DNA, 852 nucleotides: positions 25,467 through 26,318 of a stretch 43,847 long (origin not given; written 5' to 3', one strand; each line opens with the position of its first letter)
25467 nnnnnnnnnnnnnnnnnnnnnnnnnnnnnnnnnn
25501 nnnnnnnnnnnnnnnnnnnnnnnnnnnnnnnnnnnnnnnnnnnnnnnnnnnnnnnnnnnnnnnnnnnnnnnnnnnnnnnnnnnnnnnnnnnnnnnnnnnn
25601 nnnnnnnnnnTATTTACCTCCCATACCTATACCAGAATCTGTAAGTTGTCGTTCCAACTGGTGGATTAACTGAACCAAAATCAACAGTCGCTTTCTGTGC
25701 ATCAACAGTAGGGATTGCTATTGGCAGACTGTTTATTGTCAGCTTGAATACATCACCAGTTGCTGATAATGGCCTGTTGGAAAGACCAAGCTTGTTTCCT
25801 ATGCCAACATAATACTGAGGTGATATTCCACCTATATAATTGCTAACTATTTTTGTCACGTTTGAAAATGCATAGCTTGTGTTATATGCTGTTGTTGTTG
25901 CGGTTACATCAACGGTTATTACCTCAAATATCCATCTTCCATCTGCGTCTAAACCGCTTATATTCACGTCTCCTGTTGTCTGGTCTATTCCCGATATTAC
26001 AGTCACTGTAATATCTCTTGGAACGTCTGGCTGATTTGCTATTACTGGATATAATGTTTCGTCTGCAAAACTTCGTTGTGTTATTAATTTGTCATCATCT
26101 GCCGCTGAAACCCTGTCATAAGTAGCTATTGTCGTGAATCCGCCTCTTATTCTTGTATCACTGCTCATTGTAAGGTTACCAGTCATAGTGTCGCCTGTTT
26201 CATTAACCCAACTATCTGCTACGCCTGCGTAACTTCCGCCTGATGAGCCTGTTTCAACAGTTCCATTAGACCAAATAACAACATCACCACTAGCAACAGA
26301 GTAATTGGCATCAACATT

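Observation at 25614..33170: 2518-aa hyper-repetitive surface protein combining phage-tail-fibre-like repeats with a DUF2341/LamG-like lectin core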

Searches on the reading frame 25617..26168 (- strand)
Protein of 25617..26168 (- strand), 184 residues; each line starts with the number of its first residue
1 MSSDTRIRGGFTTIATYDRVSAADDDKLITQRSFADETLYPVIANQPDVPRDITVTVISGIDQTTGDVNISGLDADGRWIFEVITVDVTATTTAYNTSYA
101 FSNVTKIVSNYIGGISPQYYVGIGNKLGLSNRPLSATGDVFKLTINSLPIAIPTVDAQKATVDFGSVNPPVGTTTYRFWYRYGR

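Call 20: search_protein_families(library=pfam, proteins=[window:25617-26168:-], max_evalue=5)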
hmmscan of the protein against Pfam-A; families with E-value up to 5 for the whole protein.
seq(184 aa): 0 families

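Call 21: search_protein_families(library=phrogs, proteins=[window:25617-26168:-], max_evalue=1)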
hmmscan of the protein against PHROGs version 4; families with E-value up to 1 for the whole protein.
seq(184 aa): 0 families

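Call 34: search_protein_representatives(protein=window:25617-26168:-)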
Query: 184 residues. Proteins with E-value up to 0.001 (for the whole library): 284; up to 1e-10: 41; up to 1e-30: 1. The best 150 are listed.
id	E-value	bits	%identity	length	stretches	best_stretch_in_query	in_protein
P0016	8.1e-94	328.7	85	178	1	9-184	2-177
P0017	2.3e-27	112.3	46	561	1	9-181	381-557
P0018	1.6e-23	99.8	40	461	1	7-181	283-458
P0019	4.4e-19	85.3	39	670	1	15-181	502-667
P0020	4.8e-19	85.2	38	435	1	14-181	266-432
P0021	2.5e-18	82.8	42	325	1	26-181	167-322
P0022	7.2e-18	81.3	39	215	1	12-174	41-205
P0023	1.7e-17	80.2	35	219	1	11-181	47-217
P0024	1.9e-17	80.0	38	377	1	12-181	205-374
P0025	4.6e-17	78.7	32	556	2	23-146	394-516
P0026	2.1e-16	76.6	37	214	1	18-182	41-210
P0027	4.8e-16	75.4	37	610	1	14-181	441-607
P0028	2.3e-15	73.2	40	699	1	7-181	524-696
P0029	3.6e-15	72.6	36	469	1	6-181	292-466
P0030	9.2e-15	71.2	37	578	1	3-169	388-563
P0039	2.1e-13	66.8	39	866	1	12-167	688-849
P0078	3.2e-09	53.2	32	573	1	3-183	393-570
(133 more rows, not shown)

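Call 36: search_protein_families(library=phrogs, proteins=[P0017, P0018, P0019, P0020, P0021, P0022, P0023, P0024, P0027, P0028], max_evalue=0.01)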
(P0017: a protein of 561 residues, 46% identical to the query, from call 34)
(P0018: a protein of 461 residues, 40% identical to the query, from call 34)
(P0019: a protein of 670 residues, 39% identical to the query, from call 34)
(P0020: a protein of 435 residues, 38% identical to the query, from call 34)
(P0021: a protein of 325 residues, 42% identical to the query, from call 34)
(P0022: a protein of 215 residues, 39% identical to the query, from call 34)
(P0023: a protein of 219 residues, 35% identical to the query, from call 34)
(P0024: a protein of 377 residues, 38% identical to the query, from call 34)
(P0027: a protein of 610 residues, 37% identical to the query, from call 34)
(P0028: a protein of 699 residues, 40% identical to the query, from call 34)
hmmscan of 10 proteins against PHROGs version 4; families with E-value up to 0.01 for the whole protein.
P0017 (561 aa): 0 families

P0018 (461 aa): 0 families

P0019 (670 aa): 0 families

P0020 (435 aa): 1 family
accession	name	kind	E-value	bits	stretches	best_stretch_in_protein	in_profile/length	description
phrog_677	-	tail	0.00059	20.4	1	23-147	174-294/412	baseplate wedge tail fiber protein connector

P0021 (325 aa): 0 families

P0022 (215 aa): 0 families

P0023 (219 aa): 0 families

P0024 (377 aa): 0 families

P0027 (610 aa): 0 families

P0028 (699 aa): 0 families

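Call 37: search_protein_families(library=pfam, proteins=[P0017, P0018, P0019, P0020, P0021, P0022, P0023, P0024, P0027, P0028], max_evalue=0.01)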
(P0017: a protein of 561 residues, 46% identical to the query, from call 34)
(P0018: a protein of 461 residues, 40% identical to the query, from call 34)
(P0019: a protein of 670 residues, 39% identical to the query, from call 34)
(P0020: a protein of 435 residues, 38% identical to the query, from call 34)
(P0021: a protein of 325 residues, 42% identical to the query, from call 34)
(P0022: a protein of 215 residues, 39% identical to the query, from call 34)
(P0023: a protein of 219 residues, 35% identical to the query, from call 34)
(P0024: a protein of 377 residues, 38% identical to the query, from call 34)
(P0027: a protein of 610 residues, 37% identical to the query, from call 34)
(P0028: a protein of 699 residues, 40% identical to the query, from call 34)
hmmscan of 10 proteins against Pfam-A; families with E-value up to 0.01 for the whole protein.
P0017 (561 aa): 0 families

P0018 (461 aa): 0 families

P0019 (670 aa): 0 families

P0020 (435 aa): 0 families

P0021 (325 aa): 0 families

P0022 (215 aa): 0 families

P0023 (219 aa): 0 families

P0024 (377 aa): 0 families

P0027 (610 aa): 0 families

P0028 (699 aa): 0 families

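Call 38: find_homologous_proteins(query=window:25617-26168:-, max_evalue=0.001)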
Query window:25617-26168:- (184 aa): 3 proteins with E <= 0.001 among 160 candidates.
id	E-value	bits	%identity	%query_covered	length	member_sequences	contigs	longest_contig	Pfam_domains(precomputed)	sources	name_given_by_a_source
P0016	2.5e-93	329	85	96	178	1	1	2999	-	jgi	-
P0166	2.4e-6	45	34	78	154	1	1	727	-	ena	-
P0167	6.8e-6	44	35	69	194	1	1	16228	-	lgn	-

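Call 43: find_related_loci(query=A2, collection=viral_contigs, flank=8000)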
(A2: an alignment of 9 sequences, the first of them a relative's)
Query A2 (214 aa) in viral_contigs; peptide patterns used: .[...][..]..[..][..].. (x = any residue, [..] = any of these).
213 stretches matched a pattern, but none encodes a relative of the query by tblastn (E <= 1e-3).

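Call 44: find_encoding_contigs(protein=P0167, flank=10000, max_places=3)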
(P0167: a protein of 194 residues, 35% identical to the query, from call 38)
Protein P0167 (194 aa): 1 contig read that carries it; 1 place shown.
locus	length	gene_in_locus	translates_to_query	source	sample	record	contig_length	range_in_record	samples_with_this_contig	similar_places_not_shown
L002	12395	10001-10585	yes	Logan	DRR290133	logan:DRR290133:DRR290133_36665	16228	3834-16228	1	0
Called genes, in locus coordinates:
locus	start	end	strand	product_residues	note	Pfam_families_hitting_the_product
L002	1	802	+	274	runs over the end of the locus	-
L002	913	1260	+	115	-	-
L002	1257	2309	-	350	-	PF25169:DUF7830 (faint)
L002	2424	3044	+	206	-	-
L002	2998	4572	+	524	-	-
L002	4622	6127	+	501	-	PF06074:Portal_Mu, PF21919:P23-45_portal_barrel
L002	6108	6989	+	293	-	PF04233:Phage_Mu_F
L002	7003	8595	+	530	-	PF10123:Mu-like_Pro_N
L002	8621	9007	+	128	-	PF23982:XM1_gp53_minor_capsid (weak)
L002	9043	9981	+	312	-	-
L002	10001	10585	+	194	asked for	-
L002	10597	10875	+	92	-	PF23843:DUF7210 (faint)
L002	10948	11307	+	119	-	-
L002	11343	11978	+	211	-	-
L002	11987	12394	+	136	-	?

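Call 45: find_encoding_contigs(protein=P0016, flank=5000, max_places=3)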
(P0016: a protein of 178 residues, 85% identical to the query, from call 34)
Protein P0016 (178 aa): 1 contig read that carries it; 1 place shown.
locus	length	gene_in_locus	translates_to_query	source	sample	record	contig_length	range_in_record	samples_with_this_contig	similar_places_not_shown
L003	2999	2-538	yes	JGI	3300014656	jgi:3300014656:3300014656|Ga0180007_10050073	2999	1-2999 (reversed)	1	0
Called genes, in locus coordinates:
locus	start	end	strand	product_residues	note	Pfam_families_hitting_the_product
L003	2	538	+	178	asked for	?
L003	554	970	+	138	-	-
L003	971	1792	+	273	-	-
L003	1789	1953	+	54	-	-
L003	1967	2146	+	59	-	-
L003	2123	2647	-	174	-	-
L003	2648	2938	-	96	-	-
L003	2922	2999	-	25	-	?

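Call 48: find_related_loci(query=A3, collection=metagenome_contigs, flank=8000)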
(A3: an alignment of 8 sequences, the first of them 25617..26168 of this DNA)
Query A3 (184 aa) in metagenome_contigs; peptide patterns used: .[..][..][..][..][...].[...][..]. (x = any residue, [..] = any of these).
313 stretches matched a pattern; 5 encode a relative of the query (tblastn E <= 1e-3); 5 distinct loci.
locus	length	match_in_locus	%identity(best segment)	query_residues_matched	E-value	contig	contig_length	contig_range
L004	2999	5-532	85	9-184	2e-96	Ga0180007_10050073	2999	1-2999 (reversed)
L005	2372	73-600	38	5-181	2e-25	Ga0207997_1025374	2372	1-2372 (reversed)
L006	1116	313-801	41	26-184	3e-21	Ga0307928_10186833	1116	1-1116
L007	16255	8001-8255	42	46-129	3e-7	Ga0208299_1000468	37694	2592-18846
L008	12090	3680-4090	34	46-180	8e-7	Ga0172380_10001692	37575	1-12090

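Call 51: search_protein_families(library=phrogs, proteins=[L008:5-1006:+, L008:1008-2033:+, L008:2062-2445:+, L008:2480-3415:+, L008:3422-4114:+, L008:4127-4567:+, L008:4607-5059:+, L008:5053-5622:+, L008:6121-6993:+, L008:8805-10880:+], max_evalue=0.001)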
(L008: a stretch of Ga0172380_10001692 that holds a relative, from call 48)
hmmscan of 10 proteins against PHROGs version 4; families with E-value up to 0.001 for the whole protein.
L008:5-1006:+ (333 aa): 8 families
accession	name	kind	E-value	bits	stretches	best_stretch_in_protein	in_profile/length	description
phrog_2841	-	head and packaging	3.6e-11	43.8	1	233-282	253-302/525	minor head protein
phrog_241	-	head and packaging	4.3e-11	43.6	1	236-294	225-280/679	head morphogenesis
phrog_115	-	head and packaging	8.6e-09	36.1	1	235-285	266-316/665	minor head protein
phrog_6577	-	unknown function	2.5e-07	30.4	1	229-293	173-236/1066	-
phrog_595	-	head and packaging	4e-07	30.7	1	232-296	243-307/513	head maturation protease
phrog_4728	-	head and packaging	3.4e-05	23.8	1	240-291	252-304/591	head morphogenesis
phrog_3517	-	head and packaging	0.00014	22.3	1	236-292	267-333/371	head morphogenesis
phrog_19194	-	unknown function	0.00035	20.4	1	240-284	154-198/438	-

L008:1008-2033:+ (341 aa): 4 families
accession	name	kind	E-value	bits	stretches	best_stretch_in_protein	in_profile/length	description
phrog_328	-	head and packaging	5.3e-24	86.5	1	20-274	15-273/339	head maturation protease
phrog_32941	-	unknown function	6.4e-09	36.3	1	111-214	183-284/450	-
phrog_976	-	head and packaging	4.6e-06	27.2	1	17-274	21-305/415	head maturation protease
phrog_3894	-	head and packaging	0.00023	21.5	0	200-286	330-424/458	head maturation protease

L008:2062-2445:+ (127 aa): 1 family
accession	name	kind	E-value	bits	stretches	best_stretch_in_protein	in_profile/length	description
phrog_673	-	head and packaging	2.7e-12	48.2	1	11-115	23-126/260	head scaffolding protein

L008:2480-3415:+ (311 aa): 1 family
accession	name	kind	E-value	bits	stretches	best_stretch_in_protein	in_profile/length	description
phrog_1005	-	head and packaging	4e-52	178.4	1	3-311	7-314/315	major head protein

L008:3422-4114:+ (230 aa): 0 families

L008:4127-4567:+ (146 aa): 0 families

L008:4607-5059:+ (150 aa): 1 family
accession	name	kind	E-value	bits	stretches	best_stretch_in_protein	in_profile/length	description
phrog_195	-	connector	2.5e-07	31.2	1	1-73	163-234/386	head-tail adaptor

L008:5053-5622:+ (189 aa): 1 family
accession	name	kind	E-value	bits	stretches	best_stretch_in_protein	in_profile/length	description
phrog_26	-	connector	0.0001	22.8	1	16-158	88-208/321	tail completion or Neck1 protein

L008:6121-6993:+ (290 aa): 0 families

L008:8805-10880:+ (691 aa): 2 families
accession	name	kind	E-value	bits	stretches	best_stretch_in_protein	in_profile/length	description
phrog_3336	-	tail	6e-17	62.5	1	365-599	723-957/1051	tail length tape measure protein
phrog_9483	-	tail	4.4e-15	56.2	1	262-599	303-593/657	tail length tape measure protein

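Call 52: search_protein_families(library=phrogs, proteins=[L007:2259-3476:+, L007:3481-5001:+, L007:4998-5789:+, L007:6213-6737:+, L007:6762-7724:+, L007:7821-8417:+, L007:8424-8834:+, L007:8806-9216:+, L007:11186-12631:+, L007:14108-16021:+], max_evalue=0.001)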
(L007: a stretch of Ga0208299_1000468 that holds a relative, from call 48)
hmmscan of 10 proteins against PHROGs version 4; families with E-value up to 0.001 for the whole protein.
L007:2259-3476:+ (405 aa): 8 families
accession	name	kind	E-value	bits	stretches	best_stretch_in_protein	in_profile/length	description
phrog_3717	-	head and packaging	1.7e-67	228.8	1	5-252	6-262/277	terminase large subunit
phrog_2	-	head and packaging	4.1e-55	188.9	1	21-399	276-598/807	terminase large subunit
phrog_5653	-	head and packaging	5.6e-30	105.6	1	216-395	1-181/199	terminase large subunit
phrog_6672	-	head and packaging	1.2e-27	97.2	1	270-400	4-135/145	terminase large subunit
phrog_979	-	head and packaging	9.6e-17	61.9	1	23-166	166-311/642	terminase large subunit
phrog_22023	-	unknown function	9.4e-16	59.4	1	132-265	2-139/153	-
phrog_10250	-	head and packaging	1.2e-10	42.5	1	206-404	6-225/228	terminase large subunit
phrog_8711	-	head and packaging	5.3e-09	37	1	3-82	6-86/89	terminase large subunit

L007:3481-5001:+ (506 aa): 2 families
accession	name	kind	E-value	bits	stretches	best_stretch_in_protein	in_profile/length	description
phrog_104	-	head and packaging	5.6e-60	204.5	1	15-462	46-500/550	portal protein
phrog_64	-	head and packaging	1.7e-19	70.7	1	79-367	147-426/547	portal protein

L007:4998-5789:+ (263 aa): 15 families
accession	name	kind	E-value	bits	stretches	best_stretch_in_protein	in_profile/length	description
phrog_2662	-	head and packaging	3.1e-19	70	1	130-241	596-714/717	portal protein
phrog_595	-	head and packaging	9.8e-17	62.4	1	136-254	200-316/513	head maturation protease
phrog_115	-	head and packaging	4.7e-15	56.8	1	157-249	241-330/665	minor head protein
phrog_2468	-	head and packaging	8.6e-14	52.7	1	133-251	160-289/303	head morphogenesis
phrog_6577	-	unknown function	1e-13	51.6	1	101-260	95-254/1066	-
phrog_4728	-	head and packaging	4.1e-12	46.6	1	142-252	205-319/591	head morphogenesis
phrog_3517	-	head and packaging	7.8e-12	46.2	1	66-250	109-341/371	head morphogenesis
phrog_324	-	head and packaging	1.6e-10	41.6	1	155-252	235-334/624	head morphogenesis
phrog_16493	-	head and packaging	3.7e-08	33.6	1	144-235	188-284/535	head maturation protease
phrog_2841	-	head and packaging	4e-08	33.7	1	155-247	228-318/525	minor head protein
phrog_19443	-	head and packaging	4.6e-08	33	1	136-246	183-295/579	minor head protein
phrog_1657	-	head and packaging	4.3e-06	27.3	1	90-235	163-298/337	head morphogenesis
phrog_28652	-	unknown function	9.5e-06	25.7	1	88-249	137-313/497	-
phrog_758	-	head and packaging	8.4e-05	23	0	134-238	187-293/326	head morphogenesis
phrog_241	-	head and packaging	0.00011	22.4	1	149-240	186-278/679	head morphogenesis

L007:6213-6737:+ (174 aa): 0 families

L007:6762-7724:+ (320 aa): 1 family
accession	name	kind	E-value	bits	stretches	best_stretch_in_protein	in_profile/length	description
phrog_10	-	head and packaging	1.6e-39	137.5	1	10-301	362-627/752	major head protein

L007:7821-8417:+ (198 aa): 0 families

L007:8424-8834:+ (136 aa): 0 families

L007:8806-9216:+ (136 aa): 0 families

L007:11186-12631:+ (481 aa): 31 families (the best 25 are shown)
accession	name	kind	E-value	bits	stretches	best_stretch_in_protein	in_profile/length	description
phrog_8462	-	tail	3.9e-42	145.8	1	35-401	44-401/672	tail length tape measure protein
phrog_28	-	tail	2e-32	113.8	1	104-454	441-743/1228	tail length tape measure protein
phrog_9483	-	tail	1.6e-31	110.6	1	26-244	32-248/657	tail length tape measure protein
phrog_13338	-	unknown function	1.3e-27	97.5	1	24-255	17-242/903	-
phrog_8125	-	tail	1.2e-25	91.6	1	39-389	66-407/578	tail length tape measure protein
phrog_2276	-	tail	2.1e-24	87.2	1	19-334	56-376/673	tail length tape measure protein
phrog_991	-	tail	8e-21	74.4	1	32-473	329-917/1966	tail length tape measure protein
phrog_3981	-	tail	6.9e-19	69.3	1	24-326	19-341/584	tail length tape measure protein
phrog_1272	-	tail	1.7e-18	66.8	1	95-383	397-733/1606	tail length tape measure protein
phrog_2854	-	tail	8.3e-18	65.4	1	26-295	34-297/855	tail length tape measure protein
phrog_22443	-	unknown function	1.4e-17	64.2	2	24-308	25-323/1064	-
phrog_9388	-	unknown function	3.9e-17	63.2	1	28-325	19-312/615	-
phrog_58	-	tail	3.6e-16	59.7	1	39-385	299-762/1544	tail length tape measure protein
phrog_33680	-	unknown function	1.2e-12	47.8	1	25-242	279-499/726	-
phrog_9570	-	tail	1.6e-12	48.1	1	28-388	61-442/689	tail length tape measure protein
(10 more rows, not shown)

L007:14108-16021:+ (637 aa): 3 families
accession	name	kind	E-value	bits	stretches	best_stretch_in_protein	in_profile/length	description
phrog_3558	-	tail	7.5e-10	38.8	1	281-485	202-424/1047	tail protein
phrog_4311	-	head and packaging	2.4e-05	24.1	1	292-438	187-342/651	minor head protein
phrog_1067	-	head and packaging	0.00016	21.2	1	292-444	192-354/991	minor head protein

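Call 53: find_related_loci(query=L008:3422-4114:+, collection=viral_contigs, flank=4000)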
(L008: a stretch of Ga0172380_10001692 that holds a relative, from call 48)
Query L008:3422-4114:+ (230 aa) in viral_contigs; peptide patterns used: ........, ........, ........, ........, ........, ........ (x = any residue, [..] = any of these).
32 stretches matched a pattern; 15 encode a relative of the query (tblastn E <= 1e-3); 15 distinct loci.
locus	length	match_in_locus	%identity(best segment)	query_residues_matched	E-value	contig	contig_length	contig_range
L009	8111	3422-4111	100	1-230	2e-153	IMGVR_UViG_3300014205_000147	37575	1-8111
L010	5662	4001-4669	71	9-230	1e-100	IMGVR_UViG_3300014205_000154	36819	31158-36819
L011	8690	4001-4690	42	9-230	2e-47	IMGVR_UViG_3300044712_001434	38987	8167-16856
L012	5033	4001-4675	37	8-230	9e-35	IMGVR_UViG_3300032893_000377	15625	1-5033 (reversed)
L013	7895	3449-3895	41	75-224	7e-22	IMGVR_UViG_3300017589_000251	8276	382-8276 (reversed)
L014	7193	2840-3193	45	71-182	1e-21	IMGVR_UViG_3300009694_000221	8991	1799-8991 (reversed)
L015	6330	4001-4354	40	82-205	9e-17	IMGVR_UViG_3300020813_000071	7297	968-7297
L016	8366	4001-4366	40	64-192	1e-15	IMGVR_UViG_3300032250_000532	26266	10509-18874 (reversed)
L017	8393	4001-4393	38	81-215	2e-15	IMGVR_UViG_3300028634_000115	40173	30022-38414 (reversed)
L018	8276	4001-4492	36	60-229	2e-15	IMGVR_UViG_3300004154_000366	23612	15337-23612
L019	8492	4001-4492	36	60-229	2e-15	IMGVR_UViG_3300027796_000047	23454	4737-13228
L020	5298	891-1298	35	85-227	1e-14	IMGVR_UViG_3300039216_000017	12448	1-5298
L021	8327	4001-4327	39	87-196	2e-14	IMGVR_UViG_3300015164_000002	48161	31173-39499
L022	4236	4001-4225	47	81-154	2e-14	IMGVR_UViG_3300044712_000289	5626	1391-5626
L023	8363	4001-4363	41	75-197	1e-12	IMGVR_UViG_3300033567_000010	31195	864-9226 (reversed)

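Call 54: find_related_loci(query=L007:7821-8417:+, collection=viral_contigs, flank=4000)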
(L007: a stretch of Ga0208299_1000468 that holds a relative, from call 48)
Query L007:7821-8417:+ (198 aa) in viral_contigs; peptide patterns used: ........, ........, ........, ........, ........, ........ (x = any residue, [..] = any of these).
52 stretches matched a pattern; 1 encode a relative of the query (tblastn E <= 1e-3); 1 distinct loci.
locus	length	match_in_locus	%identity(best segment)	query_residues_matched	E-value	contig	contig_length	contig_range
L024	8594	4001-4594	100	1-198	6e-129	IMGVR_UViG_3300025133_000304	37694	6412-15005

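Call 55: find_related_loci(query=P0167, collection=viral_contigs, flank=4000)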
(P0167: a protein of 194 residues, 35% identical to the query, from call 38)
Query P0167 (194 aa) in viral_contigs; peptide patterns used: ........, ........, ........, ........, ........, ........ (x = any residue, [..] = any of these).
38 stretches matched a pattern; 22 encode a relative of the query (tblastn E <= 1e-3); 22 distinct loci.
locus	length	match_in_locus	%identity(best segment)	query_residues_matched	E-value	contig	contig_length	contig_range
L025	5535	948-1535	47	1-191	5e-41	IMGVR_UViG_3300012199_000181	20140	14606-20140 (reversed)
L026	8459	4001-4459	49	40-186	9e-35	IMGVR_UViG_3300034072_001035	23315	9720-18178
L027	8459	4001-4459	49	40-186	5e-34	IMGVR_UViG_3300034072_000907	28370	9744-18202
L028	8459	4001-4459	48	40-186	1e-33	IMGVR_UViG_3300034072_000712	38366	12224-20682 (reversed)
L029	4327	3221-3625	47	48-178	9e-31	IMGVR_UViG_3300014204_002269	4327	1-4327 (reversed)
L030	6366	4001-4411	46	49-181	3e-26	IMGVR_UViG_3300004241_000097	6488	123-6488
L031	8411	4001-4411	46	52-179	7e-25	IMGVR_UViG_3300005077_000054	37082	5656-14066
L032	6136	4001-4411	46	52-179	3e-24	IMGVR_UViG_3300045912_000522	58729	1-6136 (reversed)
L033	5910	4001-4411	44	52-179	8e-24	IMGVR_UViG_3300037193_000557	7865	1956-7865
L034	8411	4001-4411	41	52-179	3e-22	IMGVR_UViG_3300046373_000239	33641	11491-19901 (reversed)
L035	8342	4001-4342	44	33-143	3e-19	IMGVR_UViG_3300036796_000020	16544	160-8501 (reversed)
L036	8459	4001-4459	40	47-187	2e-19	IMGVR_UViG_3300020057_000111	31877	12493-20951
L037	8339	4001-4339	42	34-143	8e-19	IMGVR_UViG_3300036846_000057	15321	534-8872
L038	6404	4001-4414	40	49-178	2e-17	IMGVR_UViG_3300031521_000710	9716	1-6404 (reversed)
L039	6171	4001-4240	46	63-143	2e-14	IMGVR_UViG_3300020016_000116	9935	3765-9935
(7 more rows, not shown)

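Call 59: search_protein_families(library=phrogs, proteins=[L013:2031-3242:+, L016:2262-3761:+, L017:2262-3506:+, L018:2699-3838:+, L021:2050-3426:+, L023:2459-3787:+, L026:2444-3760:+, L029:1720-3012:+, L030:2638-3783:+, L035:1868-2836:+], max_evalue=0.00001)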
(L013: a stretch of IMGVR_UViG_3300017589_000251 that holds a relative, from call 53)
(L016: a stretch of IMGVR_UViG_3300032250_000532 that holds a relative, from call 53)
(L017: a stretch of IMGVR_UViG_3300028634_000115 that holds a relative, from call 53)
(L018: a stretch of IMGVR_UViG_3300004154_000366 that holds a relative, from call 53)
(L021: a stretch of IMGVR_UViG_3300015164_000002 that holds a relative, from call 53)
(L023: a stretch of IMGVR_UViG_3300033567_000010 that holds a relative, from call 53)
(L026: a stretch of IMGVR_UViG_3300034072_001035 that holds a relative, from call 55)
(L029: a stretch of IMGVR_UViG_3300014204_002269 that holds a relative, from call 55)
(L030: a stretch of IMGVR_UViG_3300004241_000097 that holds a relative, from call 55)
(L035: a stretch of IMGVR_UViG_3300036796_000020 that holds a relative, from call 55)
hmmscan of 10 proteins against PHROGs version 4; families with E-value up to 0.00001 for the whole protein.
L013:2031-3242:+ (403 aa): 3 families
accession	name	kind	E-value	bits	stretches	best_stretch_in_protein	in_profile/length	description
phrog_10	-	head and packaging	1.4e-45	157.6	1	1-400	260-633/752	major head protein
phrog_617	-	head and packaging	9.2e-15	55.5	1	160-311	381-537/626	major head protein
phrog_15928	-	head and packaging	8.1e-07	30.2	1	239-349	17-128/185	major head protein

L016:2262-3761:+ (499 aa): 1 family
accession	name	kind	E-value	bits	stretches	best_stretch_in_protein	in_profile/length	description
phrog_10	-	head and packaging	1.5e-42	147.5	1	64-494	260-631/752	major head protein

L017:2262-3506:+ (414 aa): 1 family
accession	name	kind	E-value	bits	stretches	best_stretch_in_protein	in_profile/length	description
phrog_10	-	head and packaging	2.6e-30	107.1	1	4-411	263-634/752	major head protein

L018:2699-3838:+ (379 aa): 3 families
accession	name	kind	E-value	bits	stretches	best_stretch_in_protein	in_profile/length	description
phrog_10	-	head and packaging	8.8e-52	178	1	6-375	265-633/752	major head protein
phrog_617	-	head and packaging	8.3e-11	42.5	1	174-334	415-574/626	major head protein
phrog_1623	-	head and packaging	3e-06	27.8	1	171-374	87-299/305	virion structural protein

L021:2050-3426:+ (458 aa): 2 families
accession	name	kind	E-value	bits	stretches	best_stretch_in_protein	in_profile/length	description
phrog_10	-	head and packaging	4e-36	126.2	1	206-451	388-634/752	major head protein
phrog_617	-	head and packaging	2e-14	54.4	1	224-453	390-624/626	major head protein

L023:2459-3787:+ (442 aa): 2 families
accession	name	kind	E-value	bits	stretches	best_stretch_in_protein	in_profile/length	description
phrog_10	-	head and packaging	1.5e-18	68.2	1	1-431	260-625/752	major head protein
phrog_617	-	head and packaging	1.2e-09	38.7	1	154-352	348-550/626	major head protein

L026:2444-3760:+ (438 aa): 2 families
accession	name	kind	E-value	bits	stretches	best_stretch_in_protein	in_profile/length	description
phrog_10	-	head and packaging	3.8e-41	142.9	1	4-433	263-631/752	major head protein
phrog_617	-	head and packaging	6.9e-09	36.1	1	205-388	386-571/626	major head protein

L029:1720-3012:+ (430 aa): 3 families
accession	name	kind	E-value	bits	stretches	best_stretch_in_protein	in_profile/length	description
phrog_10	-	head and packaging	2.3e-44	153.5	1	1-429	263-636/752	major head protein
phrog_617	-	head and packaging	1.5e-13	51.5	1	7-428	198-623/626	major head protein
phrog_15928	-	head and packaging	1.1e-08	36.3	1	253-392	11-137/185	major head protein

L030:2638-3783:+ (381 aa): 1 family
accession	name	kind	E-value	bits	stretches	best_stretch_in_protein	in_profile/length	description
phrog_10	-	head and packaging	4e-36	126.3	1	1-379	261-635/752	major head protein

L035:1868-2836:+ (322 aa): 2 families
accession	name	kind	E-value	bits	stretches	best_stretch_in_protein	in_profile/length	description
phrog_9953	-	head and packaging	9.1e-49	167.6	1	10-311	9-318/329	major head protein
phrog_14242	-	head and packaging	8.9e-10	38.8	1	144-280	216-343/396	major head protein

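Call 72: search_protein_families(library=pfam, proteins=[P0039, P0078, P0029], max_evalue=0.001)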
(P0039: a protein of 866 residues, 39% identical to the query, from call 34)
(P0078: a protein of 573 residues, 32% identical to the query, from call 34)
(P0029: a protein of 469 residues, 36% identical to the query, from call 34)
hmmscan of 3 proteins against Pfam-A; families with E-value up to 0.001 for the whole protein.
P0039 (866 aa): 2 families
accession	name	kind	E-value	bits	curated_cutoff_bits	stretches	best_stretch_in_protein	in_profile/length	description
PF10102.14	DUF2341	-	7.4e-10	39.6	23.4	1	123-189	1-69/84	Domain of unknown function (DUF2341)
PF10983.13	DUF2793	-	1.3e-08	35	27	1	429-475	37-83/87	Protein of unknown function (DUF2793)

P0078 (573 aa): 0 families

P0029 (469 aa): 0 families

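Call 97: find_related_loci(query=P0039, collection=viral_contigs, flank=10000)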
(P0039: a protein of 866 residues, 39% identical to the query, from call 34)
Query P0039 (866 aa) in viral_contigs; peptide patterns used: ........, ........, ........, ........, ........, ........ (x = any residue, [..] = any of these).
No stretch of DNA in the collection matches any of the patterns.

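Call 98: find_related_loci(query=P0019, collection=viral_contigs, flank=10000)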
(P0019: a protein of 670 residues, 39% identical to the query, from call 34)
Query P0019 (670 aa) in viral_contigs; peptide patterns used: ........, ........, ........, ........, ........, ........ (x = any residue, [..] = any of these).
14 stretches matched a pattern; 10 encode a relative of the query (tblastn E <= 1e-3); 10 distinct loci.
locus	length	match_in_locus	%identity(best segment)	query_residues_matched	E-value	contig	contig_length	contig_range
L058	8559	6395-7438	56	15-354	4e-118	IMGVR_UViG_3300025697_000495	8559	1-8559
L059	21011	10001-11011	52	34-363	6e-106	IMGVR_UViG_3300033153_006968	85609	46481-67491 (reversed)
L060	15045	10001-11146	47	24-401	4e-93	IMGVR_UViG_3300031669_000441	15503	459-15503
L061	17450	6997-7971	47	40-352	4e-87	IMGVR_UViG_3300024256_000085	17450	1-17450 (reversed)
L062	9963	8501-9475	47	40-352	5e-87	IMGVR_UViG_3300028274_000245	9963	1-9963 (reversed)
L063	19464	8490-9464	47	40-352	4e-87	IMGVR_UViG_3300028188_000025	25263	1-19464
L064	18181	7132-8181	42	21-363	6e-77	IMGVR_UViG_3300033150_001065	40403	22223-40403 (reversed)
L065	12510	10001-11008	39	18-350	8e-65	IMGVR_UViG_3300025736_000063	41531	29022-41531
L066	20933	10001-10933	38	39-354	5e-63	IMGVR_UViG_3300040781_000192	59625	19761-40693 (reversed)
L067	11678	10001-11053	47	24-363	3e-85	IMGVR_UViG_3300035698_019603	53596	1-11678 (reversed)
